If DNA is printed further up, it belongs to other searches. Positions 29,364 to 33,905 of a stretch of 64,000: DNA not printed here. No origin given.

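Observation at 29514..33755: Mosaic GC composition inside one 4.2-kb lipoprotein gene: the central FN3-repeat region is about 50% GC in a 68% GC genome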

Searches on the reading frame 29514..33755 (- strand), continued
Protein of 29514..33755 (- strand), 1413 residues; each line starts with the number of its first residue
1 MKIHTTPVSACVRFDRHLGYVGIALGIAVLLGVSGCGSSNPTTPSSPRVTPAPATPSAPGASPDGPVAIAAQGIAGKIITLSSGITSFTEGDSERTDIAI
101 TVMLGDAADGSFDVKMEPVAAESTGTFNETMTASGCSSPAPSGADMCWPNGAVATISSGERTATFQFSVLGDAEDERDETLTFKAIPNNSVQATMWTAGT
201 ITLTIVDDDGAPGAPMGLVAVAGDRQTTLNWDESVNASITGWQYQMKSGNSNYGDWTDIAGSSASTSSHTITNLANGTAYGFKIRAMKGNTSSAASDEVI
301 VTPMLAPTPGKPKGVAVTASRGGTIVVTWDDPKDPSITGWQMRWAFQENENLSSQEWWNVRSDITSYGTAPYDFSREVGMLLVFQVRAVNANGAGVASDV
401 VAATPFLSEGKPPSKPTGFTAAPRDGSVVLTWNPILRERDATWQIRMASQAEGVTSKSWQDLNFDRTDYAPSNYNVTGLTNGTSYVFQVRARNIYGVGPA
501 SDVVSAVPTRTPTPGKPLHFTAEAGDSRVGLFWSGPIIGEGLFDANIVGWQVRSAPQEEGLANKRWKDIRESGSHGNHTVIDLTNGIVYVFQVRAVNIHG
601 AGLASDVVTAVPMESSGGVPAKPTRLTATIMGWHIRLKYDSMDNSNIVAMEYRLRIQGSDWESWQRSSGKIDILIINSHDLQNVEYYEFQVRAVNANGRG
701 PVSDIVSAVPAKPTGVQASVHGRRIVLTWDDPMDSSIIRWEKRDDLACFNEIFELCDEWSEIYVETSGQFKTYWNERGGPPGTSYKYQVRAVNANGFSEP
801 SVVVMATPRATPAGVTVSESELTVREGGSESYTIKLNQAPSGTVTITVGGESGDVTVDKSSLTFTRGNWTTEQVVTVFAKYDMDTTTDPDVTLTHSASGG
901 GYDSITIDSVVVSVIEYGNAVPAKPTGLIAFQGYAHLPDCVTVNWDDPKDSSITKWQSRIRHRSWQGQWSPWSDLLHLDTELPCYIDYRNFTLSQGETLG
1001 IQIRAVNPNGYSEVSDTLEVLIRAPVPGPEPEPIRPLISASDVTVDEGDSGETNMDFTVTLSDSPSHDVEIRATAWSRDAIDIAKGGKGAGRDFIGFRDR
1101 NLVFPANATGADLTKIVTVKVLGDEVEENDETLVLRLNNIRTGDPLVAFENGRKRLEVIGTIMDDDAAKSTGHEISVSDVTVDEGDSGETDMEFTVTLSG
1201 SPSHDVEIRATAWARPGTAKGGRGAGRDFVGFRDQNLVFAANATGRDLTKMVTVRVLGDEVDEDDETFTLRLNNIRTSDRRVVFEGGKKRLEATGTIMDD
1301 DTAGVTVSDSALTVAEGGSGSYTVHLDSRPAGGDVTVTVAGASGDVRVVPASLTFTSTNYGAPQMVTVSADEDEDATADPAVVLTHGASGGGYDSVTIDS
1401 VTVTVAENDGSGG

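Call 9: find_homologous_proteins(query=window:29514-33755:-, max_evalue=0.00001)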
Query window:29514-33755:- (1413 aa): 2460 proteins with E <= 0.00001 among 8000 candidates; the best 120 are listed.
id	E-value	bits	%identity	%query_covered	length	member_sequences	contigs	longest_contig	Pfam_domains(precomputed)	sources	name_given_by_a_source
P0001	0.0e+0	2970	100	93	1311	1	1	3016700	PF25059.2,PF03160.21,PF24489.2,PF00041.28,PF16656.12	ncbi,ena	-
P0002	0.0e+0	1288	33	58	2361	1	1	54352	PF07495.20,PF01108.24,PF25059.2,PF21200.3,PF16323.12,PF22433.4,PF25814.2,PF16389.12,PF00041.28,PF10179.16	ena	-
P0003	0.0e+0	1162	34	58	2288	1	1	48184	PF25059.2,PF21200.3,PF22433.4,PF19119.6,PF16389.12,PF00041.28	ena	-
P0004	0.0e+0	1137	32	58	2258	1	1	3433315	PF16655.13,PF25059.2,PF18667.8,PF22433.4,PF25833.1,PF19119.6,PF16389.12,PF00041.28,PF28056.1,PF16656.12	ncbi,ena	-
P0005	0.0e+0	1129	37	41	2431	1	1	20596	PF07495.20,PF25059.2,PF23376.2,PF16323.12,PF22433.4,PF16389.12,PF00041.28,PF16656.12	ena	-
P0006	0.0e+0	1088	33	58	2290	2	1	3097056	PF21454.3,PF21605.4,PF25059.2,PF22433.4,PF25814.2,PF19119.6,PF00041.28,PF16656.12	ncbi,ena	-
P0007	0.0e+0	1080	30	55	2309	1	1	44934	PF21454.3,PF25059.2,PF23376.2,PF21395.3,PF21466.4,PF24489.2,PF25814.2,PF19433.6,PF00041.28,PF10179.16,PF16656.12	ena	-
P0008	0.0e+0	1034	34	59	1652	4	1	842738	PF07495.20,PF21454.3,PF25059.2,PF23376.2,PF24489.2,PF25814.2,PF19119.6,PF16389.12,PF16656.12,PF16323.12,PF22433.4,PF00041.28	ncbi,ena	-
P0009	1.3e-294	999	34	56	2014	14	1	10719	PF01108.24,PF25059.2,PF16323.12,PF22433.4,PF16389.12,PF00041.28,PF16656.12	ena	-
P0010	1.2e-280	952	31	58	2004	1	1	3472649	PF01108.24,PF25059.2,PF21200.3,PF23376.2,PF22433.4,PF25814.2,PF16389.12,PF00041.28,PF16656.12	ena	-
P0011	3.5e-272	924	34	57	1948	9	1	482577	PF07495.20,PF25059.2,PF22433.4,PF16389.12,PF00041.28,PF16656.12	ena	-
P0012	8.7e-272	923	32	57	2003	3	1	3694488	PF07495.20,PF01108.24,PF25059.2,PF23376.2,PF25814.2,PF19119.6,PF16389.12,PF16656.12,PF22433.4,PF25833.1,PF00041.28,PF10179.16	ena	-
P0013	1.0e-268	913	32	58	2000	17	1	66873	PF21605.4,PF16655.13,PF01108.24,PF25059.2,PF23376.2,PF25814.2,PF19119.6,PF16389.12,PF16656.12,PF22433.4,PF25833.1,PF06155.18,PF00041.28,PF10179.16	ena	-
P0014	2.1e-268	912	32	43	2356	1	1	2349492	PF28033.1,PF07495.20,PF21454.3,PF01108.24,PF25059.2,PF23376.2,PF24489.2,PF16389.12,PF16656.12,PF11774.15,PF22352.3,PF16323.12,PF16893.12,PF00041.28,PF10179.16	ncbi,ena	-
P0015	5.8e-266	904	33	58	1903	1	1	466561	PF07495.20,PF21454.3,PF01108.24,PF25059.2,PF16389.12,PF00041.28,PF16656.12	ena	-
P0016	1.8e-258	879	34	58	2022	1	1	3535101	PF21605.4,PF16655.13,PF25059.2,PF21200.3,PF23376.2,PF24489.2,PF25814.2,PF16389.12,PF16656.12,PF22433.4,PF25833.1,PF00041.28,PF10179.16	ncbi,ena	-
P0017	1.4e-253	863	32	58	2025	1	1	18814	PF21605.4,PF01108.24,PF25059.2,PF22433.4,PF25833.1,PF25814.2,PF19119.6,PF16389.12,PF00041.28,PF10179.16,PF16656.12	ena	-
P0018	4.0e-247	841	32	53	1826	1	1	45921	PF25059.2,PF22433.4,PF16389.12,PF00041.28,PF16656.12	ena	-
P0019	4.0e-247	841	32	53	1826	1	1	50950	PF25059.2,PF22433.4,PF16389.12,PF00041.28,PF16656.12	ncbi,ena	-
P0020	1.4e-244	833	32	58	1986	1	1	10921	PF21454.3,PF25059.2,PF23376.2,PF22433.4,PF25814.2,PF16389.12,PF00041.28,PF16656.12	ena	-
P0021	3.0e-228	779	37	42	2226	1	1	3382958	PF01108.24,PF25059.2,PF17766.8,PF00041.28,PF16656.12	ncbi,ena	-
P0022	5.2e-216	738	32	57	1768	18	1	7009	PF16655.13,PF25059.2,PF22433.4,PF16389.12,PF00041.28,PF16656.12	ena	-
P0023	7.0e-209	715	35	43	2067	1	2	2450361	PF16655.13,PF01108.24,PF25059.2,PF23376.2,PF25814.2,PF27503.1,PF23759.2,PF16656.12,PF22433.4,PF05345.19,PF00041.28,PF11209.14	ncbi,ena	ncbi:fibronectin type III domain-containing protein [Candidatus Foliamicus sp.]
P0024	7.0e-204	698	34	56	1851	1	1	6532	PF21454.3,PF25059.2,PF23376.2,PF16893.12,PF22433.4,PF25814.2,PF16389.12,PF00041.28,PF16656.12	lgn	-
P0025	3.2e-202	693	26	83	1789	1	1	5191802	PF25059.2,PF23376.2,PF17766.8,PF16893.12,PF25814.2,PF00041.28,PF16656.12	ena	-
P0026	3.7e-200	686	27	84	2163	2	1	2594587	PF25059.2,PF23376.2,PF17766.8,PF22433.4,PF00041.28,PF16656.12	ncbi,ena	-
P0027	5.3e-200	685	32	58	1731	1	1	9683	PF21454.3,PF21605.4,PF25059.2,PF23376.2,PF16893.12,PF22433.4,PF24489.2,PF25814.2,PF16389.12,PF00041.28,PF16656.12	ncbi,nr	ncbi:MAG: hypothetical protein F4Y03_11470, partial [Alphaproteobacteria bacterium]|nr:hypothetical 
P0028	1.2e-199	684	32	54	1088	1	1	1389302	PF25059.2,PF23376.2,PF16323.12,PF22433.4,PF25814.2,PF19119.6,PF00041.28,PF28056.1,PF16656.12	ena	-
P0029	5.6e-191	655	31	61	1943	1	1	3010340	PF25059.2,PF23376.2,PF00041.28,PF16656.12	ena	-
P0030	1.1e-190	654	31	58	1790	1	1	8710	PF28033.1,PF07495.20,PF25059.2,PF23376.2,PF24421.2,PF16893.12,PF22433.4,PF00041.28,PF10179.16,PF16656.12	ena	-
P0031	4.5e-190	652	31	40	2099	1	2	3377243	PF21605.4,PF01108.24,PF25059.2,PF17766.8,PF22433.4,PF25814.2,PF00041.28,PF16656.12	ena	-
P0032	1.2e-189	651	42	30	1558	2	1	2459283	PF07495.20,PF22352.3,PF00801.27,PF18981.7,PF25059.2,PF03160.21,PF24421.2,PF22433.4,PF16389.12,PF00041.28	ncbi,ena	-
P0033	2.9e-188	646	32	58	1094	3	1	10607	PF01108.24,PF25059.2,PF22433.4,PF25833.1,PF25814.2,PF19119.6,PF16389.12,PF00041.28,PF10179.16,PF16656.12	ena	-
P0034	1.3e-185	638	37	21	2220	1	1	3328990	PF21605.4,PF01108.24,PF25059.2,PF25814.2,PF00041.28,PF16656.12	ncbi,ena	-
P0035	4.3e-184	633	32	61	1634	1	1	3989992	PF25059.2,PF23376.2,PF16893.12,PF22433.4,PF24489.2,PF25814.2,PF16389.12,PF00041.28,PF10179.16,PF16656.12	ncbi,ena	-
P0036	3.9e-182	626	28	58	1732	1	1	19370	PF28033.1,PF21454.3,PF21605.4,PF25059.2,PF23376.2,PF24489.2,PF25814.2,PF16389.12,PF00041.28,PF10179.16,PF16656.12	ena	-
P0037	1.3e-180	621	35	47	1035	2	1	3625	PF21454.3,PF21605.4,PF25059.2,PF23376.2,PF16323.12,PF22433.4,PF25814.2,PF16389.12,PF00041.28,PF16656.12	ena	-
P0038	2.6e-180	620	32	58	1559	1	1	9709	PF07495.20,PF21454.3,PF25059.2,PF21200.3,PF22433.4,PF25814.2,PF16389.12,PF00041.28,PF16656.12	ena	-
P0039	2.2e-178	614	37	21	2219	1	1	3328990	PF21605.4,PF01108.24,PF25059.2,PF00041.28,PF16656.12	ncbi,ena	-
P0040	3.1e-177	610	32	37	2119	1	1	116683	PF07495.20,PF21605.4,PF25059.2,PF23376.2,PF22433.4,PF24489.2,PF25814.2,PF16389.12,PF00041.28,PF10179.16,PF16656.12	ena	-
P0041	9.5e-177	608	48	10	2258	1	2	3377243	PF25059.2,PF23376.2,PF17766.8,PF16389.12,PF00041.28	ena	-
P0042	1.0e-176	608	28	59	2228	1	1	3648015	PF28033.1,PF21605.4,PF25059.2,PF23376.2,PF16323.12,PF16893.12,PF00041.28,PF10179.16,PF16656.12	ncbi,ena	-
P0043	1.4e-176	608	35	55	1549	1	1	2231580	PF21605.4,PF25059.2,PF17766.8,PF27503.1,PF00041.28,PF16656.12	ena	-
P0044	1.0e-172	595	37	37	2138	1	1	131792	PF07495.20,PF21605.4,PF01108.24,PF25059.2,PF07691.18,PF00028.24,PF17766.8,PF25814.2,PF24427.2,PF16656.12,PF03160.21,PF16323.12,PF18962.8,PF21466.4,PF22433.4,PF00041.28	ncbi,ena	-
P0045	2.7e-169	584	32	37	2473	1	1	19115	PF25059.2,PF17766.8,PF22433.4,PF00041.28,PF16656.12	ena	-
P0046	4.2e-167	576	30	39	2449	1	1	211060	PF21605.4,PF16655.13,PF25059.2,PF23376.2,PF25814.2,PF16656.12,PF16323.12,PF16893.12,PF22433.4,PF23608.2,PF00041.28,PF10179.16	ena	-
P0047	1.5e-164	568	37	18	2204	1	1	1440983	PF25059.2,PF00028.24,PF17766.8,PF00041.28,PF16656.12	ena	-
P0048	1.2e-162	562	31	21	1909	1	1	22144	PF25059.2,PF17766.8,PF00041.28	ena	-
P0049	1.9e-162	561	29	58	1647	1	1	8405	PF28033.1,PF07495.20,PF21605.4,PF01108.24,PF25059.2,PF23376.2,PF24489.2,PF25814.2,PF16389.12,PF16656.12,PF16323.12,PF22433.4,PF00041.28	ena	-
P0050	1.2e-161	558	29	35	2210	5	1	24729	PF21454.3,PF21605.4,PF16655.13,PF01108.24,PF25059.2,PF23376.2,PF03797.26,PF25814.2,PF16656.12,PF22433.4,PF25833.1,PF00041.28,PF10179.16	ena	-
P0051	1.3e-161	558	32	31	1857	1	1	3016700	PF25059.2,PF17766.8,PF16893.12,PF00041.28,PF16656.12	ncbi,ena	-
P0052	3.4e-161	557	32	43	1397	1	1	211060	PF21454.3,PF21605.4,PF25059.2,PF23376.2,PF24489.2,PF25814.2,PF16656.12,PF16323.12,PF24421.2,PF00041.28,PF05775.20,PF10179.16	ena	-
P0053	6.4e-160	552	33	42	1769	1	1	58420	PF07495.20,PF21454.3,PF25059.2,PF23376.2,PF22433.4,PF23608.2,PF00041.28,PF10179.16,PF16656.12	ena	-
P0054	6.6e-159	549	37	18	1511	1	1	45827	PF25059.2,PF00028.24,PF17766.8,PF00041.28,PF16656.12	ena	-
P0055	1.7e-158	548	29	44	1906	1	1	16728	PF25059.2,PF17766.8,PF00041.28,PF21426.4,PF16656.12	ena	-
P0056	3.4e-157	543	31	64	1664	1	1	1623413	PF21605.4,PF01108.24,PF25059.2,PF17766.8,PF00041.28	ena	-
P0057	5.1e-155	536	30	42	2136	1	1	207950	PF07495.20,PF21454.3,PF25300.1,PF01108.24,PF25059.2,PF03404.23,PF02368.25,PF16389.12,PF16656.12,PF07523.19,PF22433.4,PF25833.1,PF23608.2,PF16303.11,PF00041.28,PF10179.16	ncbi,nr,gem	ncbi:MAG: fibronectin type III domain-containing protein [Treponema sp.]|nr:fibronectin type III dom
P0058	9.5e-154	532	37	24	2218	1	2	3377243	PF21605.4,PF01108.24,PF25059.2,PF17766.8,PF22433.4,PF00041.28,PF16656.12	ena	-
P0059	3.1e-153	530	30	42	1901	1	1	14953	PF25059.2,PF17766.8,PF00041.28,PF21426.4,PF16656.12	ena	-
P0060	5.3e-152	526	30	53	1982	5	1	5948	PF28033.1,PF07495.20,PF21454.3,PF21605.4,PF01108.24,PF25059.2,PF25523.2,PF23376.2,PF24489.2,PF25814.2,PF28570.1,PF02012.27,PF16656.12,PF26586.1,PF24421.2,PF21466.4,PF16893.12,PF22433.4,PF23608.2,PF16303.11,PF00041.28,PF10179.16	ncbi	ncbi:MAG: hypothetical protein ERJ67_11555, partial [Aphanocapsa feldmannii 277cV]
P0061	2.0e-149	518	31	21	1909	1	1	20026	PF25059.2,PF17766.8,PF00041.28,PF21426.4,PF16656.12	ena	-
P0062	2.2e-149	518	33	21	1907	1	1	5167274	PF25059.2,PF17766.8,PF00041.28,PF16656.12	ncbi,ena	-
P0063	6.9e-149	516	33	54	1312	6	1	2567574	PF07495.20,PF21454.3,PF25059.2,PF22433.4,PF25814.2,PF00041.28,PF16656.12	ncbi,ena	-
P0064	1.4e-148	515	32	41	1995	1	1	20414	PF25059.2,PF00041.28,PF16656.12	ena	-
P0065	2.7e-148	514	30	69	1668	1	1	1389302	PF28033.1,PF01108.24,PF25059.2,PF22433.4,PF24489.2,PF25833.1,PF25814.2,PF16389.12,PF00041.28,PF10179.16,PF16656.12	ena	-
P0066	8.5e-148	512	29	53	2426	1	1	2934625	PF21454.3,PF01108.24,PF25059.2,PF21200.3,PF23376.2,PF25832.1,PF16656.12,PF24421.2,PF21466.4,PF22433.4,PF23608.2,PF00041.28,PF10179.16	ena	-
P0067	4.2e-147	510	33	44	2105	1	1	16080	PF28033.1,PF21605.4,PF01108.24,PF25059.2,PF23376.2,PF24489.2,PF25814.2,PF16389.12,PF16656.12,PF16893.12,PF22433.4,PF25833.1,PF00041.28,PF10179.16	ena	-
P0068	1.0e-145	505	27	39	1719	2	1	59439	PF25059.2,PF17766.8,PF00041.28,PF16656.12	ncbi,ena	-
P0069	1.3e-145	505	28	56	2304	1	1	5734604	PF25059.2,PF24421.2,PF22433.4,PF24489.2,PF13860.13,PF16389.12,PF16303.11,PF00041.28,PF10179.16,PF16656.12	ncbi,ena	-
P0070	1.7e-145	505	29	43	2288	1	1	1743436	PF28033.1,PF07495.20,PF21454.3,PF01108.24,PF25059.2,PF23376.2,PF25788.3,PF28570.1,PF16389.12,PF16656.12,PF24421.2,PF22433.4,PF25833.1,PF23608.2,PF16794.12,PF00041.28,PF10179.16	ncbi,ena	-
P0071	3.9e-145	503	31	31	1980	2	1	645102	PF01108.24,PF25059.2,PF23376.2,PF22433.4,PF00041.28,PF16656.12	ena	-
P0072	1.6e-144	501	50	14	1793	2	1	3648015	PF01108.24,PF25059.2,PF22433.4,PF00041.28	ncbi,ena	-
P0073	4.9e-140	487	43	18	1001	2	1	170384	PF01108.24,PF25059.2,PF23376.2,PF25814.2,PF00041.28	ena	-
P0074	3.4e-138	480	32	29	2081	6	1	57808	PF25059.2,PF00041.28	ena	-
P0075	4.5e-138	480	30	58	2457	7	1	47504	PF28033.1,PF25059.2,PF16323.12,PF22433.4,PF24489.2,PF23608.2,PF05345.19,PF00041.28,PF10179.16,PF16656.12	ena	-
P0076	5.1e-138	480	37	21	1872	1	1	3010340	PF21454.3,PF21605.4,PF16655.13,PF25059.2,PF23376.2,PF24489.2,PF25814.2,PF16656.12,PF03160.21,PF22433.4,PF00041.28,PF10179.16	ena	-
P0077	2.0e-137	478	33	43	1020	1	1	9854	PF01108.24,PF25059.2,PF25788.3,PF24489.2,PF16389.12,PF00041.28,PF10179.16,PF16656.12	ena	-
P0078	6.0e-137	476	30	41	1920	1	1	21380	PF25059.2,PF17766.8,PF00041.28,PF16656.12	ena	-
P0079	6.2e-137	476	36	22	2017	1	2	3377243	PF28033.1,PF25059.2,PF23376.2,PF03160.21,PF16323.12,PF22433.4,PF25814.2,PF16389.12,PF00041.28,PF10179.16,PF16656.12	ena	-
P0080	9.0e-137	476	28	62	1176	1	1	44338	PF21454.3,PF25059.2,PF22433.4,PF24489.2,PF25833.1,PF00041.28,PF16656.12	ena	-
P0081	9.7e-137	476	29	40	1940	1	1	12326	PF28033.1,PF07495.20,PF25059.2,PF23376.2,PF21277.3,PF25788.3,PF24489.2,PF16656.12,PF24421.2,PF22433.4,PF23608.2,PF00041.28,PF10179.16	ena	-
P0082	1.4e-136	475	27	49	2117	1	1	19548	PF21605.4,PF25059.2,PF00028.24,PF17766.8,PF25814.2,PF00041.28,PF16656.12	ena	-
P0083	1.8e-136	475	30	44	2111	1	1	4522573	PF28033.1,PF07495.20,PF21454.3,PF25059.2,PF23376.2,PF24489.2,PF25814.2,PF16656.12,PF00754.32,PF22633.4,PF22433.4,PF25833.1,PF13860.13,PF16303.11,PF00041.28,PF10179.16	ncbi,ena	-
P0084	5.9e-135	470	51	14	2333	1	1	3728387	PF07495.20,PF25059.2,PF23376.2,PF16389.12,PF18911.7,PF16656.12,PF22352.3,PF17963.8,PF03160.21,PF16893.12,PF05345.19,PF00041.28,PF10179.16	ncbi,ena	-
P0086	2.9e-132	461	31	58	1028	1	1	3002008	PF28033.1,PF21454.3,PF21605.4,PF25300.1,PF25059.2,PF21200.3,PF25523.2,PF23376.2,PF25788.3,PF17961.8,PF16389.12,PF16656.12,PF16323.12,PF24421.2,PF22433.4,PF14292.13,PF25833.1,PF00041.28,PF10179.16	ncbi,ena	-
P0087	7.6e-132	459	30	42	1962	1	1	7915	PF21605.4,PF25059.2,PF17766.8,PF00041.28,PF16656.12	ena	-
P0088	2.2e-130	455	29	42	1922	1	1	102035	PF25059.2,PF17766.8,PF22067.3,PF00041.28,PF16656.12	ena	-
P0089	1.1e-129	452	31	46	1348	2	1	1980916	PF25059.2,PF22433.4,PF00041.28,PF16656.12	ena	-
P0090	7.4e-127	443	50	14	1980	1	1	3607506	PF25059.2,PF17766.8,PF16893.12,PF00041.28,PF10179.16,PF16656.12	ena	-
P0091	2.8e-125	438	42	18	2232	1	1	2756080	PF07495.20,PF23598.2,PF25059.2,PF13855.13,PF23211.1,PF16656.12,PF14580.13,PF25019.1,PF00560.40,PF22433.4,PF12799.14,PF00041.28,PF23952.2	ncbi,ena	-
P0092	3.9e-125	437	33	47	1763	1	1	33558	PF28033.1,PF07495.20,PF21454.3,PF21605.4,PF01108.24,PF25059.2,PF25523.2,PF23376.2,PF25832.1,PF24489.2,PF25814.2,PF16389.12,PF16656.12,PF22352.3,PF24058.2,PF16893.12,PF22433.4,PF25833.1,PF16303.11,PF00041.28,PF10179.16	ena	-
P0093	3.5e-124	434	31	43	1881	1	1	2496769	PF21605.4,PF01108.24,PF25059.2,PF23376.2,PF25788.3,PF24489.2,PF28570.1,PF16389.12,PF16656.12,PF22352.3,PF26586.1,PF24421.2,PF16893.12,PF22433.4,PF23608.2,PF00041.28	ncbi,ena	-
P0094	2.1e-123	431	40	17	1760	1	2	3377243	PF25059.2,PF17766.8,PF22433.4,PF16389.12,PF00041.28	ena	-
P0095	2.3e-122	428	45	18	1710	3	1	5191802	PF25059.2,PF17766.8,PF16893.12,PF00041.28,PF16656.12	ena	-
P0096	5.7e-122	427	33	29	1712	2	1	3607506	PF21605.4,PF25059.2,PF23376.2,PF17766.8,PF16893.12,PF22433.4,PF00041.28,PF10179.16,PF16656.12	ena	-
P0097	4.1e-121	424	33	57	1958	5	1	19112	PF28033.1,PF21605.4,PF01108.24,PF25059.2,PF00028.24,PF23197.2,PF28399.1,PF24489.2,PF03413.26,PF25814.2,PF16389.12,PF16709.12,PF16656.12,PF25374.1,PF23592.1,PF22433.4,PF25833.1,PF00041.28,PF10179.16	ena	-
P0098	1.1e-120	422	33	28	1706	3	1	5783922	PF21605.4,PF01108.24,PF25059.2,PF23376.2,PF16893.12,PF00041.28,PF16656.12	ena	-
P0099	2.3e-120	421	29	56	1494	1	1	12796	PF28033.1,PF01108.24,PF25059.2,PF25523.2,PF23376.2,PF25788.3,PF24489.2,PF28570.1,PF16389.12,PF16656.12,PF22352.3,PF16893.12,PF22433.4,PF00041.28,PF10179.16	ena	-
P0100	1.0e-119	419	40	15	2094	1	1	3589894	PF25059.2,PF17766.8,PF05345.19,PF00041.28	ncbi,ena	-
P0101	1.7e-119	418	31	23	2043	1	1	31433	PF21454.3,PF16655.13,PF25059.2,PF03160.21,PF22433.4,PF16303.11,PF00041.28,PF16656.12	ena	-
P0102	2.6e-116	408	46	9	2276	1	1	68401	PF25059.2,PF12799.14,PF13855.13,PF00041.28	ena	-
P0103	3.9e-116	407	34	21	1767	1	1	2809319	PF28033.1,PF21454.3,PF21605.4,PF01108.24,PF25059.2,PF23376.2,PF25814.2,PF16389.12,PF16656.12,PF16323.12,PF24421.2,PF22433.4,PF25833.1,PF00041.28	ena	-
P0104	4.5e-116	407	34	54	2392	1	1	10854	PF28033.1,PF07495.20,PF01108.24,PF25059.2,PF00028.24,PF28399.1,PF24489.2,PF16389.12,PF16709.12,PF16656.12,PF25374.1,PF17963.8,PF23592.1,PF24421.2,PF22433.4,PF25833.1,PF00041.28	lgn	-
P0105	4.8e-116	407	36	42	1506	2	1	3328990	PF21454.3,PF16655.13,PF01108.24,PF17789.8,PF25059.2,PF23376.2,PF24489.2,PF25814.2,PF16389.12,PF16656.12,PF22433.4,PF00041.28,PF10179.16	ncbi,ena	-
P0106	9.4e-116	406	28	53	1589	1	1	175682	PF28033.1,PF21454.3,PF21605.4,PF01108.24,PF25059.2,PF25788.3,PF24489.2,PF09294.17,PF25814.2,PF19119.6,PF28570.1,PF16389.12,PF16656.12,PF21466.4,PF22433.4,PF16303.11,PF00041.28,PF10179.16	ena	-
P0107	3.6e-115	404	33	38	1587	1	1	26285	PF07495.20,PF21605.4,PF25059.2,PF23376.2,PF22433.4,PF24489.2,PF25814.2,PF00041.28,PF10179.16,PF16656.12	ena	-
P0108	1.2e-114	402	30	42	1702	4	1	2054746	PF28033.1,PF07495.20,PF21454.3,PF01108.24,PF25059.2,PF23376.2,PF28570.1,PF16389.12,PF16656.12,PF16323.12,PF24421.2,PF21466.4,PF22433.4,PF25833.1,PF23608.2,PF16794.12,PF00041.28,PF10179.16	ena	-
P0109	3.1e-114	401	31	43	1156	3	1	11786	PF28033.1,PF21454.3,PF21605.4,PF16655.13,PF01108.24,PF25059.2,PF23376.2,PF10342.16,PF24489.2,PF28570.1,PF16389.12,PF16656.12,PF24421.2,PF16893.12,PF22433.4,PF00041.28,PF10179.16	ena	-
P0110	7.3e-112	393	40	22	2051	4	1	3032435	PF28033.1,PF01108.24,PF22352.3,PF25059.2,PF17963.8,PF23376.2,PF03160.21,PF16323.12,PF00041.28,PF18911.7,PF16656.12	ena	-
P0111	1.3e-110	389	28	56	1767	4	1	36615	PF21454.3,PF01108.24,PF25059.2,PF23376.2,PF25788.3,PF24489.2,PF25814.2,PF28570.1,PF16389.12,PF16656.12,PF22352.3,PF24058.2,PF24421.2,PF16893.12,PF22433.4,PF25833.1,PF23608.2,PF00041.28,PF10179.16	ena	-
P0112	1.8e-109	385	49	7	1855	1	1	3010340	PF25059.2,PF17766.8,PF16389.12,PF00041.28,PF10179.16,PF16656.12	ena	-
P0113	1.1e-108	383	33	38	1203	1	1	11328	PF21454.3,PF21605.4,PF01108.24,PF25059.2,PF21200.3,PF25523.2,PF23376.2,PF25832.1,PF25788.3,PF24489.2,PF28570.1,PF16389.12,PF16656.12,PF22433.4,PF23608.2,PF00041.28,PF10179.16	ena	-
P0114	4.2e-108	381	36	35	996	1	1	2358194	PF28033.1,PF01108.24,PF25059.2,PF23376.2,PF22433.4,PF24489.2,PF25814.2,PF16389.12,PF00041.28,PF10179.16,PF16656.12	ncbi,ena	-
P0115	1.4e-107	379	37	19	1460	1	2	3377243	PF28033.1,PF21605.4,PF25059.2,PF23376.2,PF17766.8,PF25814.2,PF16389.12,PF16656.12,PF03160.21,PF16323.12,PF22433.4,PF00041.28,PF10179.16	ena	-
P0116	2.6e-107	378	28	57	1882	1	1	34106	PF23598.2,PF01108.24,PF25059.2,PF24489.2,PF28570.1,PF13855.13,PF18911.7,PF16656.12,PF21027.4,PF22352.3,PF00560.40,PF24421.2,PF22433.4,PF12799.14,PF23608.2,PF00041.28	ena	-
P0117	4.4e-107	377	34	25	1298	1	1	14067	PF25059.2,PF23376.2,PF16893.12,PF00041.28,PF10179.16,PF16656.12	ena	-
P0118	1.0e-106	376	31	57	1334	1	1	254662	PF28033.1,PF21454.3,PF21605.4,PF25059.2,PF23376.2,PF25814.2,PF16389.12,PF16656.12,PF16893.12,PF22433.4,PF25833.1,PF00041.28,PF10179.16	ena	-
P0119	5.4e-106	374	26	41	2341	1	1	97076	PF28033.1,PF07495.20,PF16655.13,PF01108.24,PF25059.2,PF21200.3,PF23376.2,PF25788.3,PF19433.6,PF16656.12,PF00754.32,PF22633.4,PF24421.2,PF21466.4,PF25833.1,PF21471.4,PF00041.28,PF10179.16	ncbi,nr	ncbi:MAG: fibronectin type III domain-containing protein, partial [Acidobacteria bacterium]|nr:fibro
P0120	6.0e-106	374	26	45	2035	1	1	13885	PF21454.3,PF21605.4,PF01108.24,PF25059.2,PF23376.2,PF16893.12,PF24489.2,PF25814.2,PF00041.28,PF10179.16,PF16656.12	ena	-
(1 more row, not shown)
